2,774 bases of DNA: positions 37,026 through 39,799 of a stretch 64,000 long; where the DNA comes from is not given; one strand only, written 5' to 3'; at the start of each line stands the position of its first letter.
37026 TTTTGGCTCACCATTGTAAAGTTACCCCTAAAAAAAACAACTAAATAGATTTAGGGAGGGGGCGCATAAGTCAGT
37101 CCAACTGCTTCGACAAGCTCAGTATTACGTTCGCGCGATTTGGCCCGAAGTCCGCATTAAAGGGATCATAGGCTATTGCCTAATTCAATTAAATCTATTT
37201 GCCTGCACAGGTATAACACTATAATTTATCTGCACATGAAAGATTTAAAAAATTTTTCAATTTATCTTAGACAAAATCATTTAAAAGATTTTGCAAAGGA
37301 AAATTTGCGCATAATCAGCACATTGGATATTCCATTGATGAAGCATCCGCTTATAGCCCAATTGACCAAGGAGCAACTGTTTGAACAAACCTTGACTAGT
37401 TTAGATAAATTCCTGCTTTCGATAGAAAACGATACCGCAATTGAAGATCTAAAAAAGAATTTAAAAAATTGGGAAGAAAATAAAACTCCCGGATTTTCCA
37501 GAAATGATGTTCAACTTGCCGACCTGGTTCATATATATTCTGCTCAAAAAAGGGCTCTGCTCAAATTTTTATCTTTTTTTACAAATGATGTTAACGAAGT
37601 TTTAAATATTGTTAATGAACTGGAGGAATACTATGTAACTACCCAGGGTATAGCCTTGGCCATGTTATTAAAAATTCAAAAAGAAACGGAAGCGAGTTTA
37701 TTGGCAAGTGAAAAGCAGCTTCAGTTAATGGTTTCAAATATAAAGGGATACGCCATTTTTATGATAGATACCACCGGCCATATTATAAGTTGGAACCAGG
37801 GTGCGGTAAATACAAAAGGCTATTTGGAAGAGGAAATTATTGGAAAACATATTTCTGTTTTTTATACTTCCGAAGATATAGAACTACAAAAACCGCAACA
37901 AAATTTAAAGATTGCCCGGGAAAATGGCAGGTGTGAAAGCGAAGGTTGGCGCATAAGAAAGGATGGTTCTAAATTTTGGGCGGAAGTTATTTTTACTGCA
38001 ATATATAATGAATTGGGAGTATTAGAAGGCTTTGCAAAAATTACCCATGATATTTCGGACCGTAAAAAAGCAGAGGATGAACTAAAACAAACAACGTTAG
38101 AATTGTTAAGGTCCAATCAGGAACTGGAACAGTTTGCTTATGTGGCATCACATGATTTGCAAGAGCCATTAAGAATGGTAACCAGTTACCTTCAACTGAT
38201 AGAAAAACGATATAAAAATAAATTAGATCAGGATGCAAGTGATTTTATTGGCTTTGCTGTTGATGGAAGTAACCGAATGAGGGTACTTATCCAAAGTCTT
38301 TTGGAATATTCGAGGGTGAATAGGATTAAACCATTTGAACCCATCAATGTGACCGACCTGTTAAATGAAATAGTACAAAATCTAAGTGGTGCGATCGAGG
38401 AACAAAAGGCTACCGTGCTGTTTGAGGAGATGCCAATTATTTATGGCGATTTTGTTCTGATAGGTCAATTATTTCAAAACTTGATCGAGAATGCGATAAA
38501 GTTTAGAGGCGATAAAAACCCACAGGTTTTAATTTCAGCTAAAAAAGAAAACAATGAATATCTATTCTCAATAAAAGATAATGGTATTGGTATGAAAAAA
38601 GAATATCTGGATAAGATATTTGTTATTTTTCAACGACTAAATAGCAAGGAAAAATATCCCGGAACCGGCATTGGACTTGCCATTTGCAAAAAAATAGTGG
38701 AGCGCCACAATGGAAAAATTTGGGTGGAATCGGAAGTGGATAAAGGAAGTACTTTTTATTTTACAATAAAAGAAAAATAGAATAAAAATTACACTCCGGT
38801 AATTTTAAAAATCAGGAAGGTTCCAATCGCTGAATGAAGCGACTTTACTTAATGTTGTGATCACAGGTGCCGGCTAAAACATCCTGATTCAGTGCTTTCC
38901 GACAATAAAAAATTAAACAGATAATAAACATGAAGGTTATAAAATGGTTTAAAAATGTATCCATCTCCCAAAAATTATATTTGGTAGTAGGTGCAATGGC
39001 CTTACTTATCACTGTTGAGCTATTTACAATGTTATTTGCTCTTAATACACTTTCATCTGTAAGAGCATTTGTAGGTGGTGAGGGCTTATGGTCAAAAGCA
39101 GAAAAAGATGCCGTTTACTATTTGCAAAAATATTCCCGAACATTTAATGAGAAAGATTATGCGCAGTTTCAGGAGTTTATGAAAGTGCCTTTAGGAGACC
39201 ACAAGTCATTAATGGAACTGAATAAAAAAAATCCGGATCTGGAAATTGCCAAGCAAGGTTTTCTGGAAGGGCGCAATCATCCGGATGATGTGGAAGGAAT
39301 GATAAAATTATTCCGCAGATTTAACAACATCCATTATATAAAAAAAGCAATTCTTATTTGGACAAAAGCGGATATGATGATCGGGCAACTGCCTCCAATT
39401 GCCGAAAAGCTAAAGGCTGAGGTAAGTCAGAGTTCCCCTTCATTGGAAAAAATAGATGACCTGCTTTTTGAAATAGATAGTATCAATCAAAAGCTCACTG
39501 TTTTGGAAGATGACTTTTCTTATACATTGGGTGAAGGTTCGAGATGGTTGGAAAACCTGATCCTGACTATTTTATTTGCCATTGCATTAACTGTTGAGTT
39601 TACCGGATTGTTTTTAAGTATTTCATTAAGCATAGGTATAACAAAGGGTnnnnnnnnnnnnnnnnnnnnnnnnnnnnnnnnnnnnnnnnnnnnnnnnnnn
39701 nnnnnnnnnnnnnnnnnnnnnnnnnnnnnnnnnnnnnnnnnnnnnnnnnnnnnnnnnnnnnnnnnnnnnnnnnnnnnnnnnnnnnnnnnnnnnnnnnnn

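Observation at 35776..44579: Seven-gene phosphorelay cluster with three histidine kinases, Hpt, three receivers and a LytTR output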

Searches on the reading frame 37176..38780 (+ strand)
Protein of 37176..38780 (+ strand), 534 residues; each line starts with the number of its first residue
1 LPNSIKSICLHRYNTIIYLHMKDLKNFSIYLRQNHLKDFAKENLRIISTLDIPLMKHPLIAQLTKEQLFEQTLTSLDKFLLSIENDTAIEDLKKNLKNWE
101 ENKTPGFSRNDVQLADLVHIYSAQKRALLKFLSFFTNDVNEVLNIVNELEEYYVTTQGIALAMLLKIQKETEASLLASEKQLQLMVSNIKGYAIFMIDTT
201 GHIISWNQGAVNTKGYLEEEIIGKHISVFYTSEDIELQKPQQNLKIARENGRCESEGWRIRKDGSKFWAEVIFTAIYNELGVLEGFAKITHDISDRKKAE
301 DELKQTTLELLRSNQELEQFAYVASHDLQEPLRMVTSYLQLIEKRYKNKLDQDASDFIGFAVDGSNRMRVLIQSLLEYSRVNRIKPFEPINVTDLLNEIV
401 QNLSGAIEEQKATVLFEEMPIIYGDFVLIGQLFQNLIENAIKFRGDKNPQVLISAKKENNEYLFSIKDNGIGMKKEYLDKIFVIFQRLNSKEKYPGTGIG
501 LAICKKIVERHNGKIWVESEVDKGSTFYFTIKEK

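Call 3: search_protein_families(library=pfam, proteins=[window:37176-38780:+], max_evalue=0.01)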
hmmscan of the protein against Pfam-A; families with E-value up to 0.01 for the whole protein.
window:37176-38780:+ (534 aa): 8 families
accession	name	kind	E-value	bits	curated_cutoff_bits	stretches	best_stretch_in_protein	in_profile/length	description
PF02518.31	HATPase_c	-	6e-28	98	26.4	1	425-533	2-109/111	Histidine kinase-, DNA gyrase B-, and HSP90-like ATPase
PF13426.13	PAS_9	-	9.8e-16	58.3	27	1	193-295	3-103/103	PAS domain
PF00989.32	PAS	-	1.3e-09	38.5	22.6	1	193-293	13-113/113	PAS fold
PF00512.31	HisKA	-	6e-09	36.3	26.9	1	317-381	2-63/66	His Kinase A (phospho-acceptor) domain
PF14501.12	HATPase_c_5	-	5.7e-06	26.6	22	1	428-520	9-91/102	GHKL domain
PF08447.18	PAS_3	-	2.1e-05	25.1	25.6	1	203-286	1-85/89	PAS fold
PF08448.16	PAS_4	-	0.003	18.2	23.1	1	193-297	7-109/110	PAS fold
PF13589.12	HATPase_c_3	-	0.0039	17.6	25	1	436-490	10-62/137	Histidine kinase-, DNA gyrase B-, and HSP90-like ATPase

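Call 9: search_protein_families(library=ncbifam, proteins=[window:37176-38780:+], max_evalue=0.001)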
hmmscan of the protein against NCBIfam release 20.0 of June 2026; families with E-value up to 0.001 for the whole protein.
window:37176-38780:+ (534 aa): 83 families (the best 25 are shown)
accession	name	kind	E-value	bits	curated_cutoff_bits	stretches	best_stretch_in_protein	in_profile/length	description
NF047465.1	hybrid_HK_LvrA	exception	2.9e-48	164.5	1200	1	300-531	583-816/819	hybrid histidine kinase/response regulator LvrA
NF046044.1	PnpS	equivalog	4.7e-42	144.4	400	1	164-531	39-389/390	two-component system histidine kinase PnpS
NF033092.0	HK_WalK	equivalog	4.4e-41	141.1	725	1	171-531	249-592/594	cell wall metabolism sensor histidine kinase WalK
NF008468.0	PRK11360.1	equivalog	3.2e-38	131.5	646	1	174-531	262-606/616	two-component system sensor histidine kinase AtoS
TIGR02966.1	phoR_proteo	equivalog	5.1e-38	130.9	334.2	1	318-530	115-332/333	phosphate regulon sensor histidine kinase PhoR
NF047874.1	MASE3_PAS_HK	subfamily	6e-38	131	560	1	140-531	229-623/655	MASE3 domain-containing sensor histidine kinase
NF006800.0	PRK09303.1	equivalog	5.6e-36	124.3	342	1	302-531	136-375/383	histidine kinase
NF041880.1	EPS_EpsF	equivalog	1.3e-35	122.9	900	1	176-528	140-488/492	response regulator EpsF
NF041735.1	hist_kin_RppB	equivalog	8.4e-32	110.5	400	1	312-530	211-436/438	two-component system sensor histidine kinase RppB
NF008302.0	PRK11091.1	equivalog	2.6e-31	108.6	838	1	193-532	167-504/779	aerobic respiration two-component sensor histidine kinase ArcB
TIGR02956.1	TMAO_torS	equivalog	1.9e-30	105.7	676.5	1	319-531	466-680/967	TMAO reductase system sensor histidine kinase/response regulator TorS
NF045595.1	HK_scytonemin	equivalog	1.7e-29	102.7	865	1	168-528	270-630/637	scytonemin biosynthesis sensor histidine kinase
NF053855.1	HisKinPhoRBctds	equivalog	2.9e-29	101.9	500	1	321-532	365-582/583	two-component system sensor histidine kinase PhoR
NF045911.1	TCSHisKinNblS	equivalog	1.2e-28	99.9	1000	1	168-532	253-619/621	two-component system sensor histidine kinase NblS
NF033093.1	HK_VicK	exception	1.9e-28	99.3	680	1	138-528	55-430/448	cell wall metabolism sensor histidine kinase VicK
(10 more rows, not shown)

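Call 40: find_homologous_proteins(query=window:37236-38780:+, max_evalue=1e-20)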
Query window:37236-38780:+ (514 aa): 8000 proteins with E <= 1e-20 among 8000 candidates; the best 120 are listed.
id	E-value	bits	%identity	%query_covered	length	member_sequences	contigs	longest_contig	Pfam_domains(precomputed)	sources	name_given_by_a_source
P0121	0.0e+0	1126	100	100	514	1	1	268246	PF08447.19,PF13426.14,PF02518.32,PF00512.32,PF00989.32,PF14501.13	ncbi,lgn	ncbi:MAG: ATP-binding protein [Bacteroidota bacterium]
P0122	0.0e+0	1023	89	100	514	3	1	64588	PF08447.19,PF13426.14,PF02518.32,PF00512.32,PF00989.32,PF14501.13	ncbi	ncbi:MAG: ATP-binding protein [Bacteroidota bacterium]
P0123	0.0e+0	1019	88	100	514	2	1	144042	PF08447.19,PF13426.14,PF02518.32,PF00512.32,PF00989.32,PF14501.13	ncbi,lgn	ncbi:MAG: ATP-binding protein [Bacteroidota bacterium]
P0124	4.8e-296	1000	87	100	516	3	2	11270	PF08447.19,PF13426.14,PF02518.32,PF00512.32,PF00989.32,PF14501.13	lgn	-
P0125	2.9e-187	641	52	71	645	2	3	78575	PF08447.19,PF13426.14,PF13188.14,PF08448.17,PF02518.32,PF00512.32,PF00989.32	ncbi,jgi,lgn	-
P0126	4.5e-185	634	57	100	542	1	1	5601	PF08447.19,PF13426.14,PF08448.17,PF02518.32,PF00512.32,PF00989.32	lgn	-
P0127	4.1e-184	631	54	64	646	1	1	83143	PF08447.19,PF13426.14,PF13188.14,PF08448.17,PF02518.32,PF00512.32,PF00989.32,PF14501.13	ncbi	ncbi:MAG: PAS domain S-box protein [Bacteroidia bacterium]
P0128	2.2e-183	629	54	64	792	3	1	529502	PF08447.19,PF13426.14,PF13188.14,PF08448.17,PF02518.32,PF00512.32,PF00989.32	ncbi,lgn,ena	-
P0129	3.5e-183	628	54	64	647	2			PF08447.19,PF13426.14,PF13188.14,PF08448.17,PF02518.32,PF00512.32,PF00989.32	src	-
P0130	4.1e-183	628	67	48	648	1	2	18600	PF08447.19,PF13426.14,PF13188.14,PF08448.17,PF02518.32,PF00512.32,PF00989.32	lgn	-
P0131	1.5e-181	623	49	71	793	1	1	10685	PF08447.19,PF13426.14,PF13188.14,PF08448.17,PF02518.32,PF00512.32,PF00989.32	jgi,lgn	-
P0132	8.1e-181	620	48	74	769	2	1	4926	PF13596.13,PF08447.19,PF13426.14,PF13188.14,PF08448.17,PF02518.32,PF00512.32,PF00989.32,PF14501.13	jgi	jgi:PAS domain S-box-containing protein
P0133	9.9e-181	620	55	100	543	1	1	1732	PF08447.19,PF13426.14,PF08448.17,PF02518.32,PF00512.32,PF00989.32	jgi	jgi:PAS domain S-box-containing protein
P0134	1.0e-180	620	51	71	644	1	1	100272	PF08447.19,PF13426.14,PF13188.14,PF08448.17,PF02518.32,PF00512.32,PF00989.32,PF14501.13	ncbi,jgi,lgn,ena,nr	ncbi:MAG TPA: PAS domain S-box protein [Bacteroidia bacterium]|nr:PAS domain S-box protein [Bacteroi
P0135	1.7e-180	619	57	100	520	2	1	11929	PF08447.19,PF13426.14,PF08448.17,PF02518.32,PF00512.32,PF00989.32,PF14501.13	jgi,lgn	-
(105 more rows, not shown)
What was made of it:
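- Tried and rejected: I repeated it with full-length g3 (call 40).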

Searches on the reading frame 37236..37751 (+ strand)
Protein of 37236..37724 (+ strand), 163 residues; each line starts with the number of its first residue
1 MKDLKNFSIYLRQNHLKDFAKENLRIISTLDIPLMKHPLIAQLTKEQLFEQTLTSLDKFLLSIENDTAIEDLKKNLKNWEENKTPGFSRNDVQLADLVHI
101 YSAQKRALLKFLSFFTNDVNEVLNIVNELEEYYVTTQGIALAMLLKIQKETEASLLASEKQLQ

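Call 38: search_protein_families(library=pfam, proteins=[window:37236-37724:+], max_evalue=10)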
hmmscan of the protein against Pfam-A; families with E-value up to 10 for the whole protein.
seq(163 aa): 3 families
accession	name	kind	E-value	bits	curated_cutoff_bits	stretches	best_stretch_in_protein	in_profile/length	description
PF12844.13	HTH_19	-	0.027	14.8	30.2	1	42-98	12-45/64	Helix-turn-helix domain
PF00494.24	SQS_PSY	-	0.13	12.3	26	1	76-153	50-137/263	Squalene/phytoene synthase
PF16487.10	ArgoMid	-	0.14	12.8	27.5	1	11-54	34-78/83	Mid domain of argonaute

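Call 39: find_homologous_proteins(query=window:37236-37724:+, max_evalue=0.001)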
Query seq(163 aa): 78 candidates shared short words with the query, none scored E <= 0.001.
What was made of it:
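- Tried and rejected: A homologue search with the g3 N-domain alone returned nothing, not even the protein itself (call 39).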

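Call 51: predict_structure(alignment_id=A3)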
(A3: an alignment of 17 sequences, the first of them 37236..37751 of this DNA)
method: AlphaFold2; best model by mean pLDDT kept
length: 172 residues; sequences in the alignment: 17
mean_pLDDT: 89.6   pTM: 0.78
mean pLDDT of the five models: 89.6, 89.6, 89.5, 89.2, 88.4
residues with pLDDT >= 90: 96; 70-90: 73; 50-70: 2; < 50: 1
segments of 3 or more residues with pLDDT < 50: none
pLDDT, mean of each block of 10 residues (from residue 1): 94 97 94 87 93 95 95 89 83 84 94 94 95 91 83 86 78 52
secondary structure, 60 per line:
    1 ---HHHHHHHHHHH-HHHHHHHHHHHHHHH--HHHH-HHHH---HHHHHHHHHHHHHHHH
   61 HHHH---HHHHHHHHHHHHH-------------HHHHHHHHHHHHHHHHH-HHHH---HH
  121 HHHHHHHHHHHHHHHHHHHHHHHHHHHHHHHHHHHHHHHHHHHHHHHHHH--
elements in order: H4-14 H16-30 H33-36 H38-41 H45-64 H68-80 H94-110 H112-115 H119-170
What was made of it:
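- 37236..37751 (+): g3 N-terminal sensor domain (172 aa). Predicted globin-like fold with no conserved histidine, so probably a non-haem sensor globin. AlphaFold2 model with pLDDT 89.6 and pTM 0.78 (call 51).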

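Call 57: fold_search(model_id=the predicted structure, library=pdb)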
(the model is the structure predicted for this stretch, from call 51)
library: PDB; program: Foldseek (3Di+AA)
matches with E <= 10: 625; with E <= 0.001: 0
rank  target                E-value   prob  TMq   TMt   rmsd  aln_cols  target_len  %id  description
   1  5ziq_A                2.3e-01  0.93  0.44  0.48   5.9       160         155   18  Crystal structure of hexacoordinated heme protein from anhydrobiotic tardigrade at pH 4 (released 2019-01-02)
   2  7sc7_AE               2.7e-01  0.98  0.50  0.53   4.0       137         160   13  Synechocystis PCC 6803 Phycobilisome core from up-down rod conformation (released 2022-08-31)
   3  5ohf_C                3.0e-01  0.98  0.51  0.57   4.5       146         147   15  Globin sensor domain of AfGcHK (FeIII form) in complex with cyanide, partially reduced (released 2017-11-08)
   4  4zvb_B                3.6e-01  0.98  0.52  0.58   4.2       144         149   14  Crystal structure of globin domain of the E. coli DosC - form II (ferrous) (released 2015-11-11)
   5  4zva_A                3.6e-01  0.97  0.51  0.57   4.4       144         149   14  Crystal structure of globin domain of the E. coli DosC - form I (ferric) (released 2015-11-11)
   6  6m9a_C                3.6e-01  0.96  0.47  0.51   4.9       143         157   12  Bordetella pertussis globin coupled sensor regulatory domain (BpeGReg) (released 2018-11-14)
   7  4zvb_A                4.0e-01  0.97  0.52  0.58   4.4       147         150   14  Crystal structure of globin domain of the E. coli DosC - form II (ferrous) (released 2015-11-11)
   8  5y6p_Q1               4.0e-01  0.85  0.43  0.43   5.5       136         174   10  Structure of the phycobilisome from the red alga Griffithsia pacifica (released 2017-11-15)
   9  5zm9                  4.2e-01  0.89  0.45  0.49   5.1       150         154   20  Crystal structure of hexacoordinated heme protein from anhydrobiotic tardigrade at pH 7 (released 2019-01-02)
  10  6m9a_A                4.7e-01  0.89  0.44  0.47   5.2       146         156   12  Bordetella pertussis globin coupled sensor regulatory domain (BpeGReg) (released 2018-11-14)
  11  4nzi                  4.9e-01  0.80  0.44  0.48   5.8       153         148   14  Crystal structure of murine neuroglobin mutant V140W (released 2014-06-18)
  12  3pmc_A                5.2e-01  0.99  0.56  0.69   4.0       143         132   11  Crystal structure of the sporulation inhibitor pXO2-61 from Bacillus anthracis (released 2011-01-19)
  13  1w92                  5.2e-01  0.90  0.46  0.52   5.4       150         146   12  The structure of carbomonoxy murine neuroglobin reveals a heme- sliding mechanism for affinity regulation (released 2004-11-02)
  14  8wub_A                5.5e-01  0.89  0.46  0.52   5.2       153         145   13  The X-ray structure of human neuroglobin C120S mutant (released 2024-10-23)
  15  2hhe_B                5.5e-01  0.80  0.44  0.49   5.5       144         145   14  OXYGEN AFFINITY MODULATION BY THE N-TERMINI OF THE BETA CHAINS IN HUMAN AND BOVINE HEMOGLOBIN (released 1995-01-26)
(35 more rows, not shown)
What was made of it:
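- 37236..37751 (+): The Foldseek top 50 are almost all globins or globin-like phycobiliproteins, including AfGcHK 5ohf, DosC 4zvb, BpeGReg 6m9a and pXO2-61 3pmc, with TM 0.5-0.69 but E 0.2-1 (call 57).
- On Globin-coupled sensor kinase: The AlphaFold2 model is confident (pLDDT 89.6, call 51) and the Foldseek top 50 are almost all globins or globin-like phycobiliproteins, but with E 0.2-1 and TM about 0.5 (call 57).
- Closest known: Globin-coupled sensor kinases. Same: The predicted fold of the g3 N-domain resembles sensor globins placed N-terminal to a signalling output (call 57).
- The globin-like assignment rests on Foldseek E-values of 0.2-1 (call 57).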

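Call 93: search_solved_structures(query=A3, max_evalue=10)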
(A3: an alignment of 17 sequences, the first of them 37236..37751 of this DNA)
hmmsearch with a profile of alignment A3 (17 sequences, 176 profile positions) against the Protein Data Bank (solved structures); distinct sequences matched with E-value up to 10: 0.
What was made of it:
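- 37236..37751 (+): No Pfam or PDB sequence match (calls 38, 93).
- Tried and rejected: A profile search of the g3 N-domain against PDB sequences gave no match at E<=10 (call 93).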

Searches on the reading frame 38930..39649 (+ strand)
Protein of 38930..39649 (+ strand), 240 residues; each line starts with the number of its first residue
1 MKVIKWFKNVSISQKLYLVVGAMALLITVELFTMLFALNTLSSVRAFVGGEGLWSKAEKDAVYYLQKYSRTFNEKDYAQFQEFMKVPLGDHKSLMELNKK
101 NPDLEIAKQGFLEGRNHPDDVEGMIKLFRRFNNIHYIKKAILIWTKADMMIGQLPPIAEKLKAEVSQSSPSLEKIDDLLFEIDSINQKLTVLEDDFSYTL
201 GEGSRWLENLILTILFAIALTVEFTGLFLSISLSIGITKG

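Call 38: search_protein_families(library=pfam, proteins=[window:38930-39649:+], max_evalue=10)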
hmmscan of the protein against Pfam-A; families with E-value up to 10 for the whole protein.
seq(240 aa): 0 families
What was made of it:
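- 38930..39634 (+): g4 sensor module (two TM segments and about 170 extracytoplasmic residues). It is strongly conserved and belongs to no described family. No Pfam hit (call 38).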

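Call 70: predict_structure(alignment_id=A6)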
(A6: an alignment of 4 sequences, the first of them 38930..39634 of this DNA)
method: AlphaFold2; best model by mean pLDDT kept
length: 235 residues; sequences in the alignment: 4
mean_pLDDT: 78.0   pTM: 0.60
mean pLDDT of the five models: 78.0, 76.2, 75.0, 73.8, 68.7
residues with pLDDT >= 90: 45; 70-90: 136; 50-70: 53; < 50: 1
segments of 3 or more residues with pLDDT < 50: none
pLDDT, mean of each block of 10 residues (from residue 1): 60 72 76 73 60 73 90 93 76 78 85 74 72 73 81 91 92 93 90 83 78 78 66 54
secondary structure, 60 per line:
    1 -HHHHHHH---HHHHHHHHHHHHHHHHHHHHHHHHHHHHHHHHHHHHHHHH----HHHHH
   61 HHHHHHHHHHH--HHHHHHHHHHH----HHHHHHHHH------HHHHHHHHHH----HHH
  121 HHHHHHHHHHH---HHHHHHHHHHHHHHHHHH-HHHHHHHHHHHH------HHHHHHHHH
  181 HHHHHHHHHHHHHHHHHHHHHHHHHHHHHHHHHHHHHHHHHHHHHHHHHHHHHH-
elements in order: H2-8 H12-51 H56-71 H74-84 H89-97 H104-113 H118-131 H135-152 H154-165 H172-234

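Call 73: fold_search(model_id=the predicted structure, library=pdb)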
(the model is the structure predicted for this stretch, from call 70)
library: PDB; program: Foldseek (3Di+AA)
matches with E <= 10: 583; with E <= 0.001: 0
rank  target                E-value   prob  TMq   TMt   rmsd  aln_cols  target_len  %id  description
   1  8s2f_BBB              5.6e-02  0.96  0.31  0.39  16.7       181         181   12  Crystal structure of Borrelia burgdorferi paralogous family 12 outer surface protein BBH37 (released 2025-03-05)
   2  7jh6_A                6.1e-02  0.96  0.34  0.41   8.9       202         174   14  De novo designed two-domain di-Zn(II) and porphyrin-binding protein (released 2020-12-09)
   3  1i49_A                1.4e-01  0.82  0.32  0.36  25.4       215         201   12  CRYSTAL STRUCTURE ANALYSIS OF ARFAPTIN (released 2001-05-16)
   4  4u5a_D                1.4e-01  0.23  0.15  0.19  19.7       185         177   15  Sporozoite Protein for Cell Traversal (released 2014-12-24)
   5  8s2p_BBB              1.6e-01  0.89  0.32  0.39  17.2       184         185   12  Crystal structure of Borrelia burgdorferi paralogous family 12 outer surface protein BBH37 (space group p21) (released 2025-03-05)
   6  4fzs_A                1.6e-01  0.23  0.16  0.18  26.7       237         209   11  Structure of human SNX1 BAR domain (released 2013-07-10)
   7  6e6a_A                1.8e-01  0.57  0.23  0.30  10.7       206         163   13  Triclinic crystal form of IncA G144A point mutant (released 2019-07-10)
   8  4uos                  2.0e-01  0.66  0.27  0.32   9.7       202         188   12  Thermodynamic hyperstability in parametrically designed helical bundles (released 2014-11-05)
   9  9quq_A                2.2e-01  0.60  0.28  0.30  34.2       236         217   12  cryo-EM structure of TolQR conformation2 in SMA nanodiscs (released 2025-12-17)
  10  5cwf_C                2.2e-01  0.16  0.15  0.19  19.9       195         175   16  Crystal structure of de novo designed helical repeat protein DHR8 (released 2015-12-16)
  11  8s2p_AAA              2.5e-01  0.82  0.32  0.39  17.3       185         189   12  Crystal structure of Borrelia burgdorferi paralogous family 12 outer surface protein BBH37 (space group p21) (released 2025-03-05)
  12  7xge_A                2.5e-01  0.60  0.26  0.33  15.8       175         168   13  Crystal structure of MCL-1 in complex with computationally designed inhibitor protein (released 2022-07-20)
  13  4dcn_D                2.7e-01  0.66  0.32  0.37  26.2       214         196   13  Crystal Structure Analysis of the Arfaptin2 BAR domain in Complex with ARL1 (released 2012-06-13)
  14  1i4d_A                2.8e-01  0.25  0.19  0.23  25.9       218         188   15  CRYSTAL STRUCTURE ANALYSIS OF RAC1-GDP COMPLEXED WITH ARFAPTIN (P21) (released 2001-05-16)
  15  6egc                  3.1e-01  0.89  0.30  0.48  16.8       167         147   15  Single-chain version of 2L4HC2_23 (PDB 5J0K) (released 2019-05-29)
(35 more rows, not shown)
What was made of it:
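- On Phytochrome two-component system (Cph1/BphP with Rcp): The sensor regions are a globin-like domain and a helical periplasmic domain (calls 57, 73).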
